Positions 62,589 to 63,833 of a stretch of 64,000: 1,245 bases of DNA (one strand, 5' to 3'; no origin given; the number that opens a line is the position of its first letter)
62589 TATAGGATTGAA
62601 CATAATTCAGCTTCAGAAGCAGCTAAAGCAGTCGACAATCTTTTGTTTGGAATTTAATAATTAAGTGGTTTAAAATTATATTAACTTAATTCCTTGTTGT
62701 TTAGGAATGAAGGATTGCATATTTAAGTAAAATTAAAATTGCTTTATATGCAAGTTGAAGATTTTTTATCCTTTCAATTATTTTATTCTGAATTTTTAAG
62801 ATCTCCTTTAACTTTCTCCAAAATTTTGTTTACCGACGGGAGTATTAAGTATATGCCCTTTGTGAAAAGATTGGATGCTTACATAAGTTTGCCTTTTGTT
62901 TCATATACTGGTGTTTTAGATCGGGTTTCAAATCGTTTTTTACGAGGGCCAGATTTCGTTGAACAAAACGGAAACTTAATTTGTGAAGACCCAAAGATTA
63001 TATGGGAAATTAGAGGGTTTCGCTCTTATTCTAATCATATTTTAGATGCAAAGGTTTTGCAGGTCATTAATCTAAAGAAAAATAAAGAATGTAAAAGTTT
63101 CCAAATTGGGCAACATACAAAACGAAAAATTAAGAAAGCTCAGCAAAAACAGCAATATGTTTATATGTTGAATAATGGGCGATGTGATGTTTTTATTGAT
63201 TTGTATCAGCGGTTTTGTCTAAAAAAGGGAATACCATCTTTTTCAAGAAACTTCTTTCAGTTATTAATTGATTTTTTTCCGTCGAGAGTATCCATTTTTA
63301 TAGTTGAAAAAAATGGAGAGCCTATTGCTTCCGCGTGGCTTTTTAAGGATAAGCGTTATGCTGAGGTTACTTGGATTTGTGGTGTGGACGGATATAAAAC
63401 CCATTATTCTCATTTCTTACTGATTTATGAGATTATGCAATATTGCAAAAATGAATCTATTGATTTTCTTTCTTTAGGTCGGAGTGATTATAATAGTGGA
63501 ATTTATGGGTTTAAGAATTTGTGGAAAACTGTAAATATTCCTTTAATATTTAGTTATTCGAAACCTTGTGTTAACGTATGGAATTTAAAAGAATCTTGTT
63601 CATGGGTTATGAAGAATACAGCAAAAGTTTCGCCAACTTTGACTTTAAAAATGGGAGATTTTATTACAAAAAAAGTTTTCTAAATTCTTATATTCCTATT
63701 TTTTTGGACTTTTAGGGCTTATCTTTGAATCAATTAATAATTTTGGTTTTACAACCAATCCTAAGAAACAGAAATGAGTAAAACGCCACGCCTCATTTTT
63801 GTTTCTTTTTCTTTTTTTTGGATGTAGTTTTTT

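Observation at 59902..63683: Candidate new RiPP system: precursor + rSAM/SPASM-RRE + PqqD + HPr-kinase-like kinase + FemAB-like transferase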

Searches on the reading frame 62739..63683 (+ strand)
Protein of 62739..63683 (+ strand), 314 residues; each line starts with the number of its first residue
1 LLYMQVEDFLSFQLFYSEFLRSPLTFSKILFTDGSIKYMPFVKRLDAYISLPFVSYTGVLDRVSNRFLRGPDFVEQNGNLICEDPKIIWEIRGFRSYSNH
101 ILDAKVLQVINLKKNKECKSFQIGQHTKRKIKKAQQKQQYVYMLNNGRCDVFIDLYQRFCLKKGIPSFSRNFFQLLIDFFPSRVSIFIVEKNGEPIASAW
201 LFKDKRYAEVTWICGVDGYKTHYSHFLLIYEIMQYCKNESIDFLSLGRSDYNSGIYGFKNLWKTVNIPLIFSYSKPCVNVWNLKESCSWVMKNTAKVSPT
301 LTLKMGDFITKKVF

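Call 3: search_protein_families(library=pfam, proteins=[window:62739-63683:+], max_evalue=0.1)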
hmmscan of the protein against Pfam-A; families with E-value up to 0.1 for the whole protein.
window:62739-63683:+ (314 aa): 5 families
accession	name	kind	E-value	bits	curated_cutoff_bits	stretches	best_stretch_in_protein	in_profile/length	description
PF02388.22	FemAB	-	3.5e-08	33.1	24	1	100-190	146-237/406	FemAB family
PF13480.13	Acetyltransf_6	-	5.6e-08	33.5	22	1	127-251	7-139/143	Acetyltransferase (GNAT) domain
PF04339.18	FemAB_like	-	2.3e-06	27.5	27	1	75-206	150-272/369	Peptidogalycan biosysnthesis/recognition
PF05935.17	Arylsulfotrans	-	0.0028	17.2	24.2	1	83-149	205-266/374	Arylsulfotransferase (ASST)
PF22311.1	DUF6970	-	0.0083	16.4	27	1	125-160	9-44/78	Domain of unknown function (DUF6970)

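Call 4: search_protein_families(library=ncbifam, proteins=[window:62739-63683:+], max_evalue=0.1)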
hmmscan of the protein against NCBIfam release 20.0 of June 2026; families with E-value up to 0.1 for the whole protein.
window:62739-63683:+ (314 aa): 1 family
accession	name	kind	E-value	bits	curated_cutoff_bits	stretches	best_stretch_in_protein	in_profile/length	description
TIGR03019.1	pepcterm_femAB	equivalog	8.3e-21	74.4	260.35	1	48-274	62-286/330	FemAB family XrtA/PEP-CTERM system-associated protein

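Call 37: find_homologous_proteins(query=window:62739-63683:+)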
Query window:62739-63683:+ (314 aa): 1 proteins with E <= 0.001 among 446 candidates.
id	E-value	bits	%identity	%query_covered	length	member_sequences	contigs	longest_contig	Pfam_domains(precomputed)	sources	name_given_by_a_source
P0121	8.6e-211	717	100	99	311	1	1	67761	PF13480.14,PF02388.23,PF04339.19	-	-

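Call 72: search_protein_representatives(protein=window:62739-63683:+)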
Query: 314 residues. Proteins with E-value up to 0.001 (for the whole library): 688; up to 1e-10: 59; up to 1e-30: 2. The best 150 are listed.
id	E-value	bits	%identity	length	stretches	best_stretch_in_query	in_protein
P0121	2.7e-211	716.6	100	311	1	4-314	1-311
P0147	4.7e-32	127.7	33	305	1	14-288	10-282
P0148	1.2e-22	96.8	26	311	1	34-279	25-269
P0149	3.2e-22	95.4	29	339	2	83-283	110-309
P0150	8.9e-20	87.4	28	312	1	13-314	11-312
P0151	2.6e-17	79.3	30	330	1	47-276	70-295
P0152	4.7e-17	78.5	28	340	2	79-280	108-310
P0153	3.2e-16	75.7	29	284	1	89-277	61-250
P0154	1.1e-15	74.0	29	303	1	36-314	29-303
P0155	2.5e-15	72.8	28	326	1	46-277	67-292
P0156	1.4e-14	70.3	27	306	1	77-300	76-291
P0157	2.3e-14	69.6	25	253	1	90-275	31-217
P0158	4.2e-14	68.8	32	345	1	102-273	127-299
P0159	4.2e-14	68.8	26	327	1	48-271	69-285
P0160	5.4e-14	68.4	28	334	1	48-276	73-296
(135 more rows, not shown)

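Call 73: list_cluster_members(proteins=[P0147, P0148, P0149, P0150, P0151, P0152, P0154])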
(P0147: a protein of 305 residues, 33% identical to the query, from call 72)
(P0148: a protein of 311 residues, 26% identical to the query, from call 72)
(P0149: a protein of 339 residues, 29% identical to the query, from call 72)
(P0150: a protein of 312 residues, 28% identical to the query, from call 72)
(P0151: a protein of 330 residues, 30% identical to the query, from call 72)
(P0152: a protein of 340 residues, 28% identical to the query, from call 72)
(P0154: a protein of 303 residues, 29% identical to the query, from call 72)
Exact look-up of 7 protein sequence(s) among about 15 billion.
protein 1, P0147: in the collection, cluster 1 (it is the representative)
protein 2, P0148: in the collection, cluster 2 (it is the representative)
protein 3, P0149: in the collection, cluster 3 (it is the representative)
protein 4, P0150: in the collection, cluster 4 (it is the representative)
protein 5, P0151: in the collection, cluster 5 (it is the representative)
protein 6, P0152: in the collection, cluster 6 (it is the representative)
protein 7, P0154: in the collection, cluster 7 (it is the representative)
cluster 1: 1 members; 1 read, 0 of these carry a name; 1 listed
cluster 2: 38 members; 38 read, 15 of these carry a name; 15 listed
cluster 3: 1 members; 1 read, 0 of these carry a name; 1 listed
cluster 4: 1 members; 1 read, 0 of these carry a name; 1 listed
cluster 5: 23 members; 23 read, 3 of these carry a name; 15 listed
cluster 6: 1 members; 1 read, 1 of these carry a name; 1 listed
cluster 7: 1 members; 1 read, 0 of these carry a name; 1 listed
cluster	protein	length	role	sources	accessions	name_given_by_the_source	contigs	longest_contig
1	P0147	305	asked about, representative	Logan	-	-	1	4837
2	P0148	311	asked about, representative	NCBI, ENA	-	-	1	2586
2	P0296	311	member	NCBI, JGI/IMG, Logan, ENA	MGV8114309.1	MAG: peptidoglycan bridge formation glycyltransferase FemA/FemB family protein ... | hypothetical protein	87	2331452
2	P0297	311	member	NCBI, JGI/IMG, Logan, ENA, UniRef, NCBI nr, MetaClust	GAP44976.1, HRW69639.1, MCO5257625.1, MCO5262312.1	MAG: peptidoglycan bridge formation glycyltransferase FemA/FemB family protein ... | Protein containing acetyltransferase (GNAT) domain n=1 Tax=Lentimicrobium saccharophilum ... | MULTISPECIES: peptidoglycan bridge formation glycyltransferase FemA/FemB family protein ...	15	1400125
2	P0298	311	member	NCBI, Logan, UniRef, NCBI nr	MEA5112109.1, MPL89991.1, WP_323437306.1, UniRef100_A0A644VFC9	hypothetical protein SDC9_36036 [bioreactor metagenome] | BioF2-like acetyltransferase domain-containing protein n=1 Tax=bioreactor metagenome ... | peptidoglycan bridge formation glycyltransferase FemA/FemB family protein [Lentimicrobium ...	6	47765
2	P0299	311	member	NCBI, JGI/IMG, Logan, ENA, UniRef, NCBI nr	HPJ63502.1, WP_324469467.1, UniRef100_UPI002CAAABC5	peptidoglycan bridge formation glycyltransferase FemA/FemB family protein [Lentimicrobium ... | hypothetical protein | peptidoglycan bridge formation glycyltransferase FemA/FemB family protein n=1 ...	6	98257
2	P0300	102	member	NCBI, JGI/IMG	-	hypothetical protein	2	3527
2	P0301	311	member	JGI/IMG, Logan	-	hypothetical protein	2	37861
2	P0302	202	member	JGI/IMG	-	lipid II:glycine glycyltransferase (peptidoglycan interpeptide bridge formation enzyme)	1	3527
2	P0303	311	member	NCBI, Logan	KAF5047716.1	FemAB family protein [anaerobic digester metagenome]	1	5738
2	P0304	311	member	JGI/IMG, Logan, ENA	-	hypothetical protein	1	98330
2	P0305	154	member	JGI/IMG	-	lipid II:glycine glycyltransferase (peptidoglycan interpeptide bridge formation enzyme)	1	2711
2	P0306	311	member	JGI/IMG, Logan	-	hypothetical protein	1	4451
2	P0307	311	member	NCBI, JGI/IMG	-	hypothetical protein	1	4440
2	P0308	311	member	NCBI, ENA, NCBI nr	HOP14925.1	MAG TPA: peptidoglycan bridge formation glycyltransferase FemA/FemB family protein ... | peptidoglycan bridge formation glycyltransferase FemA/FemB family protein [Lentimicrobium ...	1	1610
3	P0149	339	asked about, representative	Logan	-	-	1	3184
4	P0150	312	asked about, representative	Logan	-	-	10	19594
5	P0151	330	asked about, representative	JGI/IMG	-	lipid II:glycine glycyltransferase (peptidoglycan interpeptide bridge formation enzyme)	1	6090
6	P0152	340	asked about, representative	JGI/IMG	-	predicted N-acyltransferase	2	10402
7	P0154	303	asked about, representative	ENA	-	-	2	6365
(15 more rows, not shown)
